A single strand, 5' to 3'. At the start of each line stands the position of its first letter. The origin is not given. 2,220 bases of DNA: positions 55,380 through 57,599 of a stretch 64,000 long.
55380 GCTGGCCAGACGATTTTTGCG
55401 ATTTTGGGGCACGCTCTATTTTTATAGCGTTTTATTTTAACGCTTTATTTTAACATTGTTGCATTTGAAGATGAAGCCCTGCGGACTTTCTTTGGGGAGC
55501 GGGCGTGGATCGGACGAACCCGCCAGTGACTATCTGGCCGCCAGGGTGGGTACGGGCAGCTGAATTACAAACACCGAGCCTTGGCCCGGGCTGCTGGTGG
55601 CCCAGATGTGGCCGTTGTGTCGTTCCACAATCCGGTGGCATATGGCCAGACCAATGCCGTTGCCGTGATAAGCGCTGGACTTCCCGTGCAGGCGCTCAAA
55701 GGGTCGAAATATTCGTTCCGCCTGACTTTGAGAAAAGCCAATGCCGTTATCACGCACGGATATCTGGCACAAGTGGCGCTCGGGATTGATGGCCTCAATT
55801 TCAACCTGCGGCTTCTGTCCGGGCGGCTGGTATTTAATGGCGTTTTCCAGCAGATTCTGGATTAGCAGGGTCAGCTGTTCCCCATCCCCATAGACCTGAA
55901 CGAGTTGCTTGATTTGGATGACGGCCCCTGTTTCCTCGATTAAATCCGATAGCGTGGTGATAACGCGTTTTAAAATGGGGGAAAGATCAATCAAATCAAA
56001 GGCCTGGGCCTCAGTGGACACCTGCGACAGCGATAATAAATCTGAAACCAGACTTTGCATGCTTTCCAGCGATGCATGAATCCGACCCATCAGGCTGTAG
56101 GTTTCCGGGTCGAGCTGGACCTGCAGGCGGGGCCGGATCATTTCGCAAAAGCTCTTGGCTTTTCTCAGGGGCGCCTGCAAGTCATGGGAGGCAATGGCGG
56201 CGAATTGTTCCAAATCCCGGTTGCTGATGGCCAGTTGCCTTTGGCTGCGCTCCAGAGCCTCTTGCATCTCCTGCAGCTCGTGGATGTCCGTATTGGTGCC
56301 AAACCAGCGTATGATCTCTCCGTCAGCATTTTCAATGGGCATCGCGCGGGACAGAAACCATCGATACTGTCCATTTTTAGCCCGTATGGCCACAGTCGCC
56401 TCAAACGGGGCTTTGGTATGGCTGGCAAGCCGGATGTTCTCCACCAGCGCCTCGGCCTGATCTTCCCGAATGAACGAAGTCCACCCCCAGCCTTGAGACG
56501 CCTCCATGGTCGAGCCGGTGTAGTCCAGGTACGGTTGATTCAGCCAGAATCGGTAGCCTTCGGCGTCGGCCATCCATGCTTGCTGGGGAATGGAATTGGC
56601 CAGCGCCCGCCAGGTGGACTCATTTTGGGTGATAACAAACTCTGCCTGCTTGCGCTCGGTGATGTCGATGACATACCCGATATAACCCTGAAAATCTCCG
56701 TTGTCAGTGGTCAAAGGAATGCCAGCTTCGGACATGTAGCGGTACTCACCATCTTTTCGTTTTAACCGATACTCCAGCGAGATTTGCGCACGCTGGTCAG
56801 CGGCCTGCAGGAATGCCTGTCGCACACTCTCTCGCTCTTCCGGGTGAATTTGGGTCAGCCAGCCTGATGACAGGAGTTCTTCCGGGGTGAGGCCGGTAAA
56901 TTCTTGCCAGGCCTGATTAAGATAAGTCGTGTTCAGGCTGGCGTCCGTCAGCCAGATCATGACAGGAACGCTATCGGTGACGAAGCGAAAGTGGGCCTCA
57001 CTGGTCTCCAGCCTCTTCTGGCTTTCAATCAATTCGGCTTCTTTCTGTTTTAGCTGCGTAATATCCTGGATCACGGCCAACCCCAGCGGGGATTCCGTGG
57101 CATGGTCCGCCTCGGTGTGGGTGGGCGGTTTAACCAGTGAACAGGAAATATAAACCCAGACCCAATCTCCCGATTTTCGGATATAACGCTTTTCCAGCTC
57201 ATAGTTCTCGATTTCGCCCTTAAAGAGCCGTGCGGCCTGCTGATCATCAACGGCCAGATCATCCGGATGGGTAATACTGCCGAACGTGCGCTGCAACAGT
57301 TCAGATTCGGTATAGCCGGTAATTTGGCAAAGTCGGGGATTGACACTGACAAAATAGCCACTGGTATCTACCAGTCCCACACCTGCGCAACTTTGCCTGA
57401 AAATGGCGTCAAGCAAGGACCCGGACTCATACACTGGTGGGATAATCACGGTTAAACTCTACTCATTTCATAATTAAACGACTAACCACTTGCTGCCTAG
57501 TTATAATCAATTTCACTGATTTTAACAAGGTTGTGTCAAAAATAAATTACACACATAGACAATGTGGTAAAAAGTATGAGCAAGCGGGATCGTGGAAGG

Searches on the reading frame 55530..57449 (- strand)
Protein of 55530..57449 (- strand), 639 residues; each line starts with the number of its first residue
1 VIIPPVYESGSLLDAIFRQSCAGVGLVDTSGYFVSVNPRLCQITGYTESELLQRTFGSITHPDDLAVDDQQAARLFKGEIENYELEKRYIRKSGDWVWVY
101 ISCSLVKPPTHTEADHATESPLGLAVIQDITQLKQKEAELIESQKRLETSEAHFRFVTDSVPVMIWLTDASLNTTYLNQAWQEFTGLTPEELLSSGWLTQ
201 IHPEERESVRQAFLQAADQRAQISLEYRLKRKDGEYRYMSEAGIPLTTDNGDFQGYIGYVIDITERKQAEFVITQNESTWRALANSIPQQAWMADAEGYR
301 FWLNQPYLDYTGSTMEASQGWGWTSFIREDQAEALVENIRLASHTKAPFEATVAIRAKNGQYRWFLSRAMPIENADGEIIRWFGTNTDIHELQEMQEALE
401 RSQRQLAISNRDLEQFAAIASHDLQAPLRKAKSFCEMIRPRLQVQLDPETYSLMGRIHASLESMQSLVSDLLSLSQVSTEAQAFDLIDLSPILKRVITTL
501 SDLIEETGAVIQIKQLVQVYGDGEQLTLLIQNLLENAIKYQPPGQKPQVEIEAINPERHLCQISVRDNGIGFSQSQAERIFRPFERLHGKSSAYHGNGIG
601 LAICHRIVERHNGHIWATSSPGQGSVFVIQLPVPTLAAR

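Call 13: search_protein_families(library=pfam, proteins=[window:55530-57449:-], max_evalue=0.001)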
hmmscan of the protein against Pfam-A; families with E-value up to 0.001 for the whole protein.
window:55530-57449:- (639 aa): 8 families
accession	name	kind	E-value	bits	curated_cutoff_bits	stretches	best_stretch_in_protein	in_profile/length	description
PF08447.18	PAS_3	-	1.8e-50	169.6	25.6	3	175-259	2-88/89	PAS fold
PF13426.13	PAS_9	-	5.4e-33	113.8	27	3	162-265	1-103/103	PAS domain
PF08448.16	PAS_4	-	1.9e-30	105.7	23.1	2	159-268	2-110/110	PAS fold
PF02518.31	HATPase_c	-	1.5e-29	103.1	26.4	1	521-634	1-110/111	Histidine kinase-, DNA gyrase B-, and HSP90-like ATPase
PF00989.32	PAS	-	2.6e-26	92.3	22.6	2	153-263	2-113/113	PAS fold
PF13188.13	PAS_8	-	3.3e-13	49.5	21.8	1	153-211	2-59/65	PAS domain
PF00512.31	HisKA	-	1.6e-09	38.1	26.9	1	413-477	2-63/66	His Kinase A (phospho-acceptor) domain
PF14598.12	PAS_11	-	6.3e-07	29.8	25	0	28-113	9-93/109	PAS domain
